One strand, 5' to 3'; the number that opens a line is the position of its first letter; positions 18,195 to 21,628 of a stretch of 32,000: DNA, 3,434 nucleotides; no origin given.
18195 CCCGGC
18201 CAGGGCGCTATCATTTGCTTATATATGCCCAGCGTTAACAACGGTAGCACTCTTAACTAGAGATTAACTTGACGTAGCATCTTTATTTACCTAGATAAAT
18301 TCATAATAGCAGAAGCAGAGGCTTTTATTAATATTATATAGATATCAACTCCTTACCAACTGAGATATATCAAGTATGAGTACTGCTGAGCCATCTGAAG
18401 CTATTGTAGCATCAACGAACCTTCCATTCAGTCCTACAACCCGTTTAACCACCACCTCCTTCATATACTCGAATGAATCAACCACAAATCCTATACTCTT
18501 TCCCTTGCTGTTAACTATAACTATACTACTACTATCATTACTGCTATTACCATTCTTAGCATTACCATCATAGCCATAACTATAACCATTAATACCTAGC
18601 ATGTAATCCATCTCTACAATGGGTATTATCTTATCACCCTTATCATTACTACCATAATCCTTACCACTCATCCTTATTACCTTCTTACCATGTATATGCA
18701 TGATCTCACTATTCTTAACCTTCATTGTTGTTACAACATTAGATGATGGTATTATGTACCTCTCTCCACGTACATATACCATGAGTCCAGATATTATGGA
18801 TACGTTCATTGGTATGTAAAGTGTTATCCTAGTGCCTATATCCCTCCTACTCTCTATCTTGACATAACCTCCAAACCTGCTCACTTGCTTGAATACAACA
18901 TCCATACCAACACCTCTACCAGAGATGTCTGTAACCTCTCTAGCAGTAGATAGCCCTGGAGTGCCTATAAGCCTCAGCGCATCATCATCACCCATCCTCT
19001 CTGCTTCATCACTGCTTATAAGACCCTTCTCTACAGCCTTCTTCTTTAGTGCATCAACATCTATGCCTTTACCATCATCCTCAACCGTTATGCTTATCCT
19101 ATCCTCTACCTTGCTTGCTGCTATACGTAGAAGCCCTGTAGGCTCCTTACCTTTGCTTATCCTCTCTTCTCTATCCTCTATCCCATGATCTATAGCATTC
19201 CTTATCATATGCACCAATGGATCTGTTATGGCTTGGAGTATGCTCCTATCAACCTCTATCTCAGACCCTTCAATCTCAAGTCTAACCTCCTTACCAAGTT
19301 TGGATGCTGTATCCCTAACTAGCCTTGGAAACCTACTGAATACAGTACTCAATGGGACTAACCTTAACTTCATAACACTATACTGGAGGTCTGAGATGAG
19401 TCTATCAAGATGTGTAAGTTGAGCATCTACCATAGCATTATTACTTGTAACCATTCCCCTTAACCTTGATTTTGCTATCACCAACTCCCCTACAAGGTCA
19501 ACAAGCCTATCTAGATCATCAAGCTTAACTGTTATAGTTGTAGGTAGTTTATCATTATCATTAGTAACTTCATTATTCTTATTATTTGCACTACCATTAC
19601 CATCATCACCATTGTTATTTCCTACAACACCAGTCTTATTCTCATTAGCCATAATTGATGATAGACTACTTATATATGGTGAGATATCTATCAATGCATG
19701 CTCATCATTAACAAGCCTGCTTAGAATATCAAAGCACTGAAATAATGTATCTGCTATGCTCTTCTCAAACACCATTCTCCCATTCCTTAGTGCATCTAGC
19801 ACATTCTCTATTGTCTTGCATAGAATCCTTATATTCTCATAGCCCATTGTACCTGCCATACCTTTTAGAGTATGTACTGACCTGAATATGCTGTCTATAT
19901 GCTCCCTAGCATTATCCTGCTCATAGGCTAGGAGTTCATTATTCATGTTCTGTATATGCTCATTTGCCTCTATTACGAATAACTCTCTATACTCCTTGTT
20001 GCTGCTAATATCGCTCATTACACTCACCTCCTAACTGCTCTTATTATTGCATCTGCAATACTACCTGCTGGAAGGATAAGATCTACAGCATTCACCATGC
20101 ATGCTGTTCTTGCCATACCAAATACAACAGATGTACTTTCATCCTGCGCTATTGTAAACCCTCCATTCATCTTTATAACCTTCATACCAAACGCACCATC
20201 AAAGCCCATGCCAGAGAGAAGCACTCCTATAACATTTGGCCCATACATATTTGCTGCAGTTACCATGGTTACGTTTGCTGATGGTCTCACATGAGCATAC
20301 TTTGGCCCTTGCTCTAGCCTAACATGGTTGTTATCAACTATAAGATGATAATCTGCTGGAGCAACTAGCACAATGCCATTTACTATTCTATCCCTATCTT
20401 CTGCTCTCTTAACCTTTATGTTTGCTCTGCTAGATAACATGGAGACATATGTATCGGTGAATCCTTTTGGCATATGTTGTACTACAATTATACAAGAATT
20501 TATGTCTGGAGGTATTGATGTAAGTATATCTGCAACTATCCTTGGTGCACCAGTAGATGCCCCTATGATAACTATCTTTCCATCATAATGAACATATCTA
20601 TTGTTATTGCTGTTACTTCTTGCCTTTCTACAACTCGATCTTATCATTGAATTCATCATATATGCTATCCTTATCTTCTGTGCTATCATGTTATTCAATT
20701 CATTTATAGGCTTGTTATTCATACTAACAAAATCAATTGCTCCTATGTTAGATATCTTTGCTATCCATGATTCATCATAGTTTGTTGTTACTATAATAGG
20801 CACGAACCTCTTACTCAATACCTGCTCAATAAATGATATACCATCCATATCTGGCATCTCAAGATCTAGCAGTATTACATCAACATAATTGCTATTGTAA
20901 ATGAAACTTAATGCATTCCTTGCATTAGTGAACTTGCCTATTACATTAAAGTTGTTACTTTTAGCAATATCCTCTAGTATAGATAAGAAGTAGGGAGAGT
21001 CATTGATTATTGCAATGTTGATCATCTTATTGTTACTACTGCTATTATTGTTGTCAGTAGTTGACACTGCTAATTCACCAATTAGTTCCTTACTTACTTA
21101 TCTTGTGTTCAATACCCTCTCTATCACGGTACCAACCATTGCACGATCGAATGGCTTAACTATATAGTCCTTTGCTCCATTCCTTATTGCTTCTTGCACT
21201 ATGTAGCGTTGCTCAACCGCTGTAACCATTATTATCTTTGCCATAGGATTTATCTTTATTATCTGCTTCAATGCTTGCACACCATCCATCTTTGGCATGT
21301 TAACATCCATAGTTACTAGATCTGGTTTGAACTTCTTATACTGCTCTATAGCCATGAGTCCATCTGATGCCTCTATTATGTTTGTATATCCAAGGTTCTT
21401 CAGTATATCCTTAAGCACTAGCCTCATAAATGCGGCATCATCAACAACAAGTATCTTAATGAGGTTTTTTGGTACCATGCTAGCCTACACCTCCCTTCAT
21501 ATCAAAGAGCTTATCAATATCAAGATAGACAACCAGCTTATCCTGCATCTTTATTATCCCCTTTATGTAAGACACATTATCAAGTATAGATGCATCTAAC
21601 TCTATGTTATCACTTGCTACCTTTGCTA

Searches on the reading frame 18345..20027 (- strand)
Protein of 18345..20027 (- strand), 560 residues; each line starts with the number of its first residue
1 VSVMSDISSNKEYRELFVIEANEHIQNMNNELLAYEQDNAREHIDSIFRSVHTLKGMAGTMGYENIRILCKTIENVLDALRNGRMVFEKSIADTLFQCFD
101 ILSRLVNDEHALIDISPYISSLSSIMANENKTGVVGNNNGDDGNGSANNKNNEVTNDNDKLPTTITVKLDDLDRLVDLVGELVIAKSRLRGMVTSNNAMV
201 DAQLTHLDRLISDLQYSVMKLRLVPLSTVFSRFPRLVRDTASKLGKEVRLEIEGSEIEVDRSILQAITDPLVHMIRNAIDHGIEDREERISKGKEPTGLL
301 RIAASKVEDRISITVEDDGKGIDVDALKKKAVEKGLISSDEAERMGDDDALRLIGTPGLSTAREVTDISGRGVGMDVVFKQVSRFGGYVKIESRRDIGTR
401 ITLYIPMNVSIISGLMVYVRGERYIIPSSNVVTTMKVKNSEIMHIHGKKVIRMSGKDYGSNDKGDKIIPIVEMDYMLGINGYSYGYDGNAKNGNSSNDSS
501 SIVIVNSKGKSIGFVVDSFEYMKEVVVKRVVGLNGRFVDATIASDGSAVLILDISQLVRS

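Call 66: find_encoding_contigs(protein=window:18345-20027:-, flank=10000, max_places=3)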
Protein window:18345-20027:- (560 aa): no gene with exactly this product is on record in the collection.

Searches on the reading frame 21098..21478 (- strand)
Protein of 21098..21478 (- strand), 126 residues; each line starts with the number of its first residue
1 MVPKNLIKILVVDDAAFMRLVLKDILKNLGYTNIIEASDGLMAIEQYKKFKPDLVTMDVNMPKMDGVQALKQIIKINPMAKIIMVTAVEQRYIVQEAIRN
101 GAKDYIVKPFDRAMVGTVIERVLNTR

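Call 67: find_encoding_contigs(protein=window:21098-21478:-, flank=10000, max_places=4)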
Protein window:21098-21478:- (126 aa): 9 contigs read that carry it; 4 places shown.
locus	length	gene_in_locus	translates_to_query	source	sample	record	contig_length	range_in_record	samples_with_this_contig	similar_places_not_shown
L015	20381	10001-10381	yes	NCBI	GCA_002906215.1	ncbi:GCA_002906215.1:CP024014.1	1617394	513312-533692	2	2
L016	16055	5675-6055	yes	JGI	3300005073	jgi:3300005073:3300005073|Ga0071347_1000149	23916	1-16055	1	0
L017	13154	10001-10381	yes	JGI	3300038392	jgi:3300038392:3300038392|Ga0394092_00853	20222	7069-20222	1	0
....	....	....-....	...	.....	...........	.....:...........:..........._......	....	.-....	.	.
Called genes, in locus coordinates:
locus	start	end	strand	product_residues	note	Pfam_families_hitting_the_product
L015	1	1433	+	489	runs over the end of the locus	PF00482:T2SSF (faint)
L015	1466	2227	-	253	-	PF03705:CheR_N, PF13649:Methyltransf_25 (faint), PF01739:CheR, PF13489:Methyltransf_23 (weak), PF13847:Methyltransf_31 (faint)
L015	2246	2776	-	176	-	PF03975:CheD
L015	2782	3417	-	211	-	-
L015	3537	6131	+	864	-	PF09134:Invasin_D3 (faint)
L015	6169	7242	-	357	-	PF00015:MCPsignal, PF02743:dCache_1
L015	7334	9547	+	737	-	PF02743:dCache_1, PF17203:sCache_3_2 (weak), PF00672:HAMP, PF00015:MCPsignal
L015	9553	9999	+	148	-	PF01584:CheW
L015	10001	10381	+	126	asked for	PF00072:Response_reg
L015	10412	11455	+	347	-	PF00072:Response_reg, PF01339:CheB_methylest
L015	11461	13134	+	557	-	PF01627:Hpt, PF02895:H-kinase_dim, PF02518:HATPase_c, PF01584:CheW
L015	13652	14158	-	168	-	PF01243:PNPOx_N, PF12900:Pyridox_ox_2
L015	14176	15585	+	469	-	PF01154:HMG_CoA_synt_N, PF08540:HMG_CoA_synt_C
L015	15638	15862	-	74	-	-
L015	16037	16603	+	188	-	-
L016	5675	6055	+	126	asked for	PF00072:Response_reg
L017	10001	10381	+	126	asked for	PF00072:Response_reg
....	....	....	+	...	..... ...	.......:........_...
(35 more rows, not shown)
